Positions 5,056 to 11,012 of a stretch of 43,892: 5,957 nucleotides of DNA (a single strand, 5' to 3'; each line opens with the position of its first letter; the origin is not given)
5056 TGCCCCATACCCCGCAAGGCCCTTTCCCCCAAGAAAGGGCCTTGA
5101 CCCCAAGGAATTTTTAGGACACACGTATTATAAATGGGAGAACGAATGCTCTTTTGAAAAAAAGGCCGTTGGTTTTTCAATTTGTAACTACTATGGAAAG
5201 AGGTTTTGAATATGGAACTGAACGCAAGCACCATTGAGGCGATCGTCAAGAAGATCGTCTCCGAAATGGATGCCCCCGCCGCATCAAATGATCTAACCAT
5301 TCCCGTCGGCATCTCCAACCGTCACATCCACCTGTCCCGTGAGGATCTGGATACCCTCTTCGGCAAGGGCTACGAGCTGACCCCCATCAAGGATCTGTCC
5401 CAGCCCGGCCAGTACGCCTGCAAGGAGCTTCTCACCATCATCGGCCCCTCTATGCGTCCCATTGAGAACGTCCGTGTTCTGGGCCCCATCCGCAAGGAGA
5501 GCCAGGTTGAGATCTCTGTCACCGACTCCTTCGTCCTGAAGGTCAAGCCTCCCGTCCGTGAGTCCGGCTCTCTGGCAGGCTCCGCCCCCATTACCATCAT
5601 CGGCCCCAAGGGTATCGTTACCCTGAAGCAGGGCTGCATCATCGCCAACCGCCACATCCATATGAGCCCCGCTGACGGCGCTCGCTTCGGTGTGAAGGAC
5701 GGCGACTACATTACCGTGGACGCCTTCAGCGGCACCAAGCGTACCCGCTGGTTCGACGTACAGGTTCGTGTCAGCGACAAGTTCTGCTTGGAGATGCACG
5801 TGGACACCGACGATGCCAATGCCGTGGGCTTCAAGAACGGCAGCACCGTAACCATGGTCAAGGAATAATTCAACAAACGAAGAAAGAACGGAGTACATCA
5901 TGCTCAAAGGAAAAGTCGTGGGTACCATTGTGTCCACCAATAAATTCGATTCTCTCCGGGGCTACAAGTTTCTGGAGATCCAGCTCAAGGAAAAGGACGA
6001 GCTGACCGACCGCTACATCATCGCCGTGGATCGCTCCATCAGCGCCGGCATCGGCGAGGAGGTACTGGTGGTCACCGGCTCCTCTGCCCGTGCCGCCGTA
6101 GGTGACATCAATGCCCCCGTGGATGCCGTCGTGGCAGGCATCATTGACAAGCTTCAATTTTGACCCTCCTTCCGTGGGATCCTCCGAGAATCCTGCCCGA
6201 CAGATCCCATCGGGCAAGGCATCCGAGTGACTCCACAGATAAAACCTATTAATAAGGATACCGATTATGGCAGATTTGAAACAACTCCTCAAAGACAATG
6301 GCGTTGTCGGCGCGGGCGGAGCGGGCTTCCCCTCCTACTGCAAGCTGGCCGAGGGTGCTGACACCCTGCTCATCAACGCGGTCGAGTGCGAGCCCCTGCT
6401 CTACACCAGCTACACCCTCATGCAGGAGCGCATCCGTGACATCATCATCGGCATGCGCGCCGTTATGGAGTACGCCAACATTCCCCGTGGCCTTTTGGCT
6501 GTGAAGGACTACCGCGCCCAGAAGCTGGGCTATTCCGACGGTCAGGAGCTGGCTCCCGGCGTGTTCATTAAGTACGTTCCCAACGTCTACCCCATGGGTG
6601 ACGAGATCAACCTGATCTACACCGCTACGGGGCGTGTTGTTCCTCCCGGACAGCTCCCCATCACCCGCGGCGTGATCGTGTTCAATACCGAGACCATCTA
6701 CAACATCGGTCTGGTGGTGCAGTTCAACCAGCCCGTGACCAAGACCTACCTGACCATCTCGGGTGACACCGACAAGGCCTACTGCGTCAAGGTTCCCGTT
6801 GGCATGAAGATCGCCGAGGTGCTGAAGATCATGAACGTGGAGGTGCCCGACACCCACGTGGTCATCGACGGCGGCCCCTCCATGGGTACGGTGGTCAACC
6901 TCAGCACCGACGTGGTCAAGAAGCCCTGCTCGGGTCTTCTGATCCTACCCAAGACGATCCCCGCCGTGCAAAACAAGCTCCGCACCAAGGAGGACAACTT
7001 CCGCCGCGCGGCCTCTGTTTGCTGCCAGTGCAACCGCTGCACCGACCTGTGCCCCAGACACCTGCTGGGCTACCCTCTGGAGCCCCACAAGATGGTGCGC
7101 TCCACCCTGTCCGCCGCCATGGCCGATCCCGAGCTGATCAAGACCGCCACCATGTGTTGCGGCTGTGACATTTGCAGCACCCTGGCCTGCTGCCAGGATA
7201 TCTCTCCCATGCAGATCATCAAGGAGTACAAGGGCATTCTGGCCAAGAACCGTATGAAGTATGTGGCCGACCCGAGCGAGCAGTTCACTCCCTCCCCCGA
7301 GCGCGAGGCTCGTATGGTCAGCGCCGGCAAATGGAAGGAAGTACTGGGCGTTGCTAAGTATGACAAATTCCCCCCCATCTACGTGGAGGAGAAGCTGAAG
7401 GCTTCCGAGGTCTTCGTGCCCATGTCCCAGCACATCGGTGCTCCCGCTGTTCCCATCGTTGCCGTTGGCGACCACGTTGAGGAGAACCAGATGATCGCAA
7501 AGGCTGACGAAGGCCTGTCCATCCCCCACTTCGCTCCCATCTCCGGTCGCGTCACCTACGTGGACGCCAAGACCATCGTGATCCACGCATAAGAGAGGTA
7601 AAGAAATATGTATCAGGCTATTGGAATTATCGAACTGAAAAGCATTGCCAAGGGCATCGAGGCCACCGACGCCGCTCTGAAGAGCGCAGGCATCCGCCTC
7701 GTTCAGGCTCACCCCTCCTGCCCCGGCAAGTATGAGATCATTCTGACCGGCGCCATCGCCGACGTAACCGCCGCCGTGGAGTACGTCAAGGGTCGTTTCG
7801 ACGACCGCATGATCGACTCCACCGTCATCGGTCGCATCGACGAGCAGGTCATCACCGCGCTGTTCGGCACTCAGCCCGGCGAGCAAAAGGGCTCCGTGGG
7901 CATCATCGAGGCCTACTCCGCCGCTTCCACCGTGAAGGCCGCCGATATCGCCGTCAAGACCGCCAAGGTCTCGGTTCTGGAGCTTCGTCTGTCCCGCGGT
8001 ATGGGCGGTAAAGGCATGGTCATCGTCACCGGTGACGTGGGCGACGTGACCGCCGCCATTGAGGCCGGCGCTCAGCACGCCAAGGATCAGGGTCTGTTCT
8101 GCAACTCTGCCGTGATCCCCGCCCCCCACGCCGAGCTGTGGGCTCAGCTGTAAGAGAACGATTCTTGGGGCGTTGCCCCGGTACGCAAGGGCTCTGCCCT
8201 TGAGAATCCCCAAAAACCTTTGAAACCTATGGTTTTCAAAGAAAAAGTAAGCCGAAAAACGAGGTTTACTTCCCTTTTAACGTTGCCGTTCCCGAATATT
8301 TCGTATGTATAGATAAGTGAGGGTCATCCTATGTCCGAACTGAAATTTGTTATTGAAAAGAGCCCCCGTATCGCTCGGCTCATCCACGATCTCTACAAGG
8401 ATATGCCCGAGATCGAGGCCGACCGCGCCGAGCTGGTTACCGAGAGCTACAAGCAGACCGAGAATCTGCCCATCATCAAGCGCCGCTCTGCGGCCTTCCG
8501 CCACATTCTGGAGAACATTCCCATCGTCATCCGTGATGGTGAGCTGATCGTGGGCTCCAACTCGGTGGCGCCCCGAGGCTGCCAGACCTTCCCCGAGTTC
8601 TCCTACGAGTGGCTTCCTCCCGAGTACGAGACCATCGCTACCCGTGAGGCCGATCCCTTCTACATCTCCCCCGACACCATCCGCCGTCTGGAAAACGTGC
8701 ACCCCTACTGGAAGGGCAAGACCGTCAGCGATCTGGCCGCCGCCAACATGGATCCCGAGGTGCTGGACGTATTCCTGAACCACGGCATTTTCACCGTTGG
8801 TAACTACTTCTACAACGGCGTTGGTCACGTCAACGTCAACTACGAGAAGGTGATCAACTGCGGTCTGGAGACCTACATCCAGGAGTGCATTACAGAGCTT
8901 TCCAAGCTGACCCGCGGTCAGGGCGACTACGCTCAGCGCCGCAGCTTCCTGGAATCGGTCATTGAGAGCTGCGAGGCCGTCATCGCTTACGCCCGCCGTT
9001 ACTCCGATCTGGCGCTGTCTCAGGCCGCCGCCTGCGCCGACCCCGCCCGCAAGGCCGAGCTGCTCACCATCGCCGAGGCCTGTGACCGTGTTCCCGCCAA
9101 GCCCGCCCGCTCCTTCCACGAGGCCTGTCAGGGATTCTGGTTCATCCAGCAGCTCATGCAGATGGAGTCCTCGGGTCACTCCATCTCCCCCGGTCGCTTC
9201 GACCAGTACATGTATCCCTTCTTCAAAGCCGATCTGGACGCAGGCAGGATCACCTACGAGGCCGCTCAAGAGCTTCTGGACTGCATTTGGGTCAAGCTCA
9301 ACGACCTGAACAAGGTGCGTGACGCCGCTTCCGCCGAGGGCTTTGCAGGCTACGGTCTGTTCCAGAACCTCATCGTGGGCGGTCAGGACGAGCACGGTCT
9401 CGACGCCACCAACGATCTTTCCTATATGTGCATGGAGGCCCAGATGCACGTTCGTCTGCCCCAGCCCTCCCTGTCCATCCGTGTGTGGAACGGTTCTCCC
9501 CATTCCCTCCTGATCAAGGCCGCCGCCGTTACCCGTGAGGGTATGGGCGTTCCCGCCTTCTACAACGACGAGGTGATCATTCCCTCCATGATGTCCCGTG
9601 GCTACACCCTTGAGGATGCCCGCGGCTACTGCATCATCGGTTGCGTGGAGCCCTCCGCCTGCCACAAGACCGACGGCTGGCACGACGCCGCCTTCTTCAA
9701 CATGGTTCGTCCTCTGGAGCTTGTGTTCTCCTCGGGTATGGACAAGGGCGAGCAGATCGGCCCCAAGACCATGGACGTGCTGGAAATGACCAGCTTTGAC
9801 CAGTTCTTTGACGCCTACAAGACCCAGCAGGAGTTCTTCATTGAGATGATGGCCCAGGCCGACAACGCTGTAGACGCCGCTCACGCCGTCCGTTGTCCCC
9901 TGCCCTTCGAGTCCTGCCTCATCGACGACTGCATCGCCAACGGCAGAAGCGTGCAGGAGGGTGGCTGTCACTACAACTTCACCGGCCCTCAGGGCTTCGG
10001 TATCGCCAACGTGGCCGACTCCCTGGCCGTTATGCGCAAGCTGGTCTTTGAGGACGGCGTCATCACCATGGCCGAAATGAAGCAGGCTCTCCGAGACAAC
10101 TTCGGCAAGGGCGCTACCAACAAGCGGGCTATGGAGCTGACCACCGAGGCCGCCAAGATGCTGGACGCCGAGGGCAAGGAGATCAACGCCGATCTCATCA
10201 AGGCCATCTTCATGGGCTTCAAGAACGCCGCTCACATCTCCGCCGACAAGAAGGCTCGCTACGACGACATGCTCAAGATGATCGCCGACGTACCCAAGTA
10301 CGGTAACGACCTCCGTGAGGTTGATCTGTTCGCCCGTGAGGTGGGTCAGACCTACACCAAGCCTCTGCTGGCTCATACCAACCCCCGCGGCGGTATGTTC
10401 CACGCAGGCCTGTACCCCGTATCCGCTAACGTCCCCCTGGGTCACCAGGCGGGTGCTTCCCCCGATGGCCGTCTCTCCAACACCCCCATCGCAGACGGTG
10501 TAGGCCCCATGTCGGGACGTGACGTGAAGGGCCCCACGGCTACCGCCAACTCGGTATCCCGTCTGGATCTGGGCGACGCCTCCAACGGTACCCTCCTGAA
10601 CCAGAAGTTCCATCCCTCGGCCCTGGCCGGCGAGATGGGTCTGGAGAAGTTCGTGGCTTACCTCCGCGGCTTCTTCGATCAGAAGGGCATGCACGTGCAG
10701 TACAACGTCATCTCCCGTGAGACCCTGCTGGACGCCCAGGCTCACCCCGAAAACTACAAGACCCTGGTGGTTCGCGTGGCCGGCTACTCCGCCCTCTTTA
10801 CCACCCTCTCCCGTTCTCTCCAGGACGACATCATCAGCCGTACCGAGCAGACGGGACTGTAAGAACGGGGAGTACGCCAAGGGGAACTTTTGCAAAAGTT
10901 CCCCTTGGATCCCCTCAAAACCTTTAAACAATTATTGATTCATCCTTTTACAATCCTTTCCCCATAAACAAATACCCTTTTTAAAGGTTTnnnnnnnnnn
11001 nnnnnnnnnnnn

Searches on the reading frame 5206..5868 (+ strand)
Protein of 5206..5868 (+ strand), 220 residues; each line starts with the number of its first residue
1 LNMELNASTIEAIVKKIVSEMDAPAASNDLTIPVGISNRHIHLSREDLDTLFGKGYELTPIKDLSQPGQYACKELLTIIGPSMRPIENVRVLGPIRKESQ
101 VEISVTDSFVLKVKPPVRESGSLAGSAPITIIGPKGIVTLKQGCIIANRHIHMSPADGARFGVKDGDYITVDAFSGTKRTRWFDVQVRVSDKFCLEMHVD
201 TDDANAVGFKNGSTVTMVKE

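Call 5: search_protein_families(library=pfam, proteins=[window:5206-5868:+])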
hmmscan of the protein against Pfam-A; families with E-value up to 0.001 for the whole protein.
window:5206-5868:+ (220 aa): 2 families
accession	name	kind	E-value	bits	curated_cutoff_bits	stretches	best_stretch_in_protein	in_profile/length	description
PF06130.18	PTAC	-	1.9e-75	253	25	1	33-209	1-175/176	Phosphate propanoyltransferase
PF01568.27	Molydop_binding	-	0.00095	19.6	26.8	0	150-176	31-57/110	Molydopterin dinucleotide binding domain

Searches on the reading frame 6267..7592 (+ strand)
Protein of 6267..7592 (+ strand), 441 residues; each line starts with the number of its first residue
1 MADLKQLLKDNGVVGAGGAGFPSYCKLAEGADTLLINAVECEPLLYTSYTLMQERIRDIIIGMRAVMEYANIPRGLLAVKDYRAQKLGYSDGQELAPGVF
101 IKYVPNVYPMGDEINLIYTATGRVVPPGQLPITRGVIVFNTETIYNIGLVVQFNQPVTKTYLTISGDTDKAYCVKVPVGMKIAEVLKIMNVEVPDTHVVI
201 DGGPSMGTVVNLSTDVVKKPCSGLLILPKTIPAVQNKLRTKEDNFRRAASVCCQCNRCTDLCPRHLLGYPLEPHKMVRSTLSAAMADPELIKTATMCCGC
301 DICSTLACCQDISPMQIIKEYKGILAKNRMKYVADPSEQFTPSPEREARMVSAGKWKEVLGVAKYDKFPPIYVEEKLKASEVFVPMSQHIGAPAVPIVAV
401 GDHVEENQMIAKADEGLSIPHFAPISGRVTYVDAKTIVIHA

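Call 5: search_protein_families(library=pfam, proteins=[window:6267-7592:+])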
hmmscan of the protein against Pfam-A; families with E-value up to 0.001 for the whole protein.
window:6267-7592:+ (441 aa): 3 families
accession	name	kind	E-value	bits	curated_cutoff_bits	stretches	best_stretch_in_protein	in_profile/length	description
PF01512.22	Complex1_51K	-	2.2e-32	112.4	31.2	1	9-147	2-148/150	Nuo51 FMN-binding domain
PF13375.12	RnfC_N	-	5.6e-16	58.9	25.6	1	375-436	23-84/101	RnfC Barrel sandwich hybrid domain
PF13534.11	Fer4_17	-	6.2e-07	30.3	22.2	1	252-312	2-60/61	4Fe-4S dicluster domain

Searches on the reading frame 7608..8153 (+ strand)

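Call 5: search_protein_families(library=pfam, proteins=[window:7608-8153:+])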
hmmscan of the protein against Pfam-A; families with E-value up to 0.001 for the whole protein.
window:7608-8153:+ (181 aa): 1 family
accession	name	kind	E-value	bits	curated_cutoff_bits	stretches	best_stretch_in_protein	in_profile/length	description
PF00936.24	BMC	-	3.4e-41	139.5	24.5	2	96-173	1-75/75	BMC domain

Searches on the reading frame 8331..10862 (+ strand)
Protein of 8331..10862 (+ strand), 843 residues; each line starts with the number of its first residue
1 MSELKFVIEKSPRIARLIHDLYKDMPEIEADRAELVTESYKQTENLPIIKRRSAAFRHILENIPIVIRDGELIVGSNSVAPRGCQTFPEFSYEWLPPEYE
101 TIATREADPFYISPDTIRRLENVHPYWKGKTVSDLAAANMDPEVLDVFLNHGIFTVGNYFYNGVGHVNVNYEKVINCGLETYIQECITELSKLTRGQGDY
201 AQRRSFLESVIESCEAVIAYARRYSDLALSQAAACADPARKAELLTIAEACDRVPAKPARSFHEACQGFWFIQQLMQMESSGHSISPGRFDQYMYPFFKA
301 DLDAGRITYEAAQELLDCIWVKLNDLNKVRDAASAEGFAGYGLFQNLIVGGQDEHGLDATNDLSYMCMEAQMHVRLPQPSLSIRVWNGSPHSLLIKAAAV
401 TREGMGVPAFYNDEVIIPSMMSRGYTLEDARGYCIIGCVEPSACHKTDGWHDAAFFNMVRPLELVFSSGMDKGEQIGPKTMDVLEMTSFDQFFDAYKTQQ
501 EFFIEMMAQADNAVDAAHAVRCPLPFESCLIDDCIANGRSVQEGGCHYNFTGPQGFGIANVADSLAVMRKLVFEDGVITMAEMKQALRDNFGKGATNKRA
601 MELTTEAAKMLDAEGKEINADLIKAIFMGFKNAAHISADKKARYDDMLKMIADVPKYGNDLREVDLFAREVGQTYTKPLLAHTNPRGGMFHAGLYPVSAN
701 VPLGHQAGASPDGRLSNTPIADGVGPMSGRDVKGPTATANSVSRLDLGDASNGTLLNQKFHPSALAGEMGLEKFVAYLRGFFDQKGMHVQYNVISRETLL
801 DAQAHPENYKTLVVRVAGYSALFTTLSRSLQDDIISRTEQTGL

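Call 6: search_protein_families(library=pfam, proteins=[window:8331-10862:+], max_evalue=0.01)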
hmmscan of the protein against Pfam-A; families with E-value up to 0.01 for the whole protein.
window:8331-10862:+ (843 aa): 2 families
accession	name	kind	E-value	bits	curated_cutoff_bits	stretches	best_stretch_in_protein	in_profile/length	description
PF02901.20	PFL-like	-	5.8e-232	772.4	24.3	1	12-704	3-647/647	Pyruvate formate lyase-like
PF01228.26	Gly_radical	-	1.4e-33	116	22.2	1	721-823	2-105/106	Glycine radical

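Call 31: search_protein_families(library=ncbifam, proteins=[window:8331-10859:+], max_evalue=0.01)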
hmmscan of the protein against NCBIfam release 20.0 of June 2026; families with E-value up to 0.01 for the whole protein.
window:8331-10859:+ (843 aa): 12 families
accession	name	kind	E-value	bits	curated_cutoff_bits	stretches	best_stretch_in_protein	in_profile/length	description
TIGR01774.1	PFL2-3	subfamily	2.2e-233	777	678.2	2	12-607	4-597/786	formate C-acetyltransferase/glycerol dehydratase family glycyl radical enzyme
NF048009.1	SfplDhtHpfGKleb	equivalog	2.3e-199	664.4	1000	2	12-598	26-623/824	(2S)-3-sulfopropanediol dehydratase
NF007437.0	PRK09983.1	equivalog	2.7e-196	654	1109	2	12-609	3-578/765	formate C-acetyltransferase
NF043068.1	glycl_HYPD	equivalog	8.8e-175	582.9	1100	2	13-634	3-622/784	trans-4-hydroxy-L-proline dehydratase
NF048011.1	SfplDhtHpsGDes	equivalog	2.8e-173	578.3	1000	2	9-598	21-625/821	(2S)-3-sulfopropanediol dehydratase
TIGR04394.1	choline_CutC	equivalog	1.9e-167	559.1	1050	2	12-603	3-599/789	choline trimethylamine-lyase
NF033718.1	indole_decarb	equivalog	3.7e-147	491.9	1100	1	26-840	47-866/868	indoleacetate decarboxylase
NF033715.1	glycyl_HPDL_Lrg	equivalog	8.8e-100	334.8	1150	2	112-626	169-714/901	4-hydroxyphenylacetate decarboxylase large subunit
TIGR01255.1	pyr_form_ly_1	equivalog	8.8e-42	143.5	994.2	2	651-839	545-740/744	formate C-acetyltransferase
NF038360.1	rad_fix_GrcA3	exception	2.6e-20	72.3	158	1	771-839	6-74/78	autonomous glycyl radical cofactor GrcA3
NF008341.1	PRK11127.1-1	equivalog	4.1e-13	49.1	145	1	787-838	24-75/80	autonomous glycyl radical cofactor GrcA2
TIGR04365.1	spare_glycyl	equivalog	2e-12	47.5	170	1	785-839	68-122/126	autonomous glycyl radical cofactor GrcA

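Call 49: search_solved_structures(query=window:8331-10859:+, max_evalue=1e-50)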
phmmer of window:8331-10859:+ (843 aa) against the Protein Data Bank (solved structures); distinct sequences matched with E-value up to 1e-50: 31.
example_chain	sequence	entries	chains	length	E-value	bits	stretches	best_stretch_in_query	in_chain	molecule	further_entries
5i2a_A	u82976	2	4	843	0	1156.4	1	8-841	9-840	Diol-dehydratase | Diol dehydratase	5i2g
1r8w_A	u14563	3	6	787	6e-277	924.3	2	13-592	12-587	glycerol dehydratase | B12-independent glycerol dehydratase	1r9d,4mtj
9rco_A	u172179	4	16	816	2.2e-271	905.9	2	11-602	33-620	Glycyl radical protein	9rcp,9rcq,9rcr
8id0_A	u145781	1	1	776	2.4e-169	568.4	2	6-592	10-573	formate C-acetyltransferase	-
8yjo_A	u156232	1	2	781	8.2e-168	563.3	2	12-594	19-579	Probable dehydratase PflD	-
9f3w_A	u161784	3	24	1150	1.3e-161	542.9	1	11-592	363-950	Choline trimethylamine-lyase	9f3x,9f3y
8id7_A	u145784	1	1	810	3.6e-149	501.7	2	25-598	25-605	Probable dehydratase YbiW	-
8yjn_A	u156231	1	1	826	3.9e-149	501.5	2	25-598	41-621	Probable dehydratase YbiW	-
6xs4_A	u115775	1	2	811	5.8e-149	501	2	25-598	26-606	Formate C-acetyltransferase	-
8id1_A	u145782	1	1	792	3.4e-147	495.1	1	12-591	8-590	Formate C-acetyltransferase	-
9ht9_A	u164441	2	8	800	7.6e-147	494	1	11-591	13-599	Choline trimethylamine-lyase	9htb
9r0v_A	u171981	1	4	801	7.6e-147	494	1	11-592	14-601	Choline trimethylamine-lyase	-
6vue_A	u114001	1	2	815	7.7e-147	494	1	11-592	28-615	Choline trimethylamine-lyase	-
5faw_A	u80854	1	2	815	7.8e-147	493.9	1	11-592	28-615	Choline trimethylamine-lyase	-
5fau_A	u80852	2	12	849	9.6e-147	493.6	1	11-591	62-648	Choline trimethylamine-lyase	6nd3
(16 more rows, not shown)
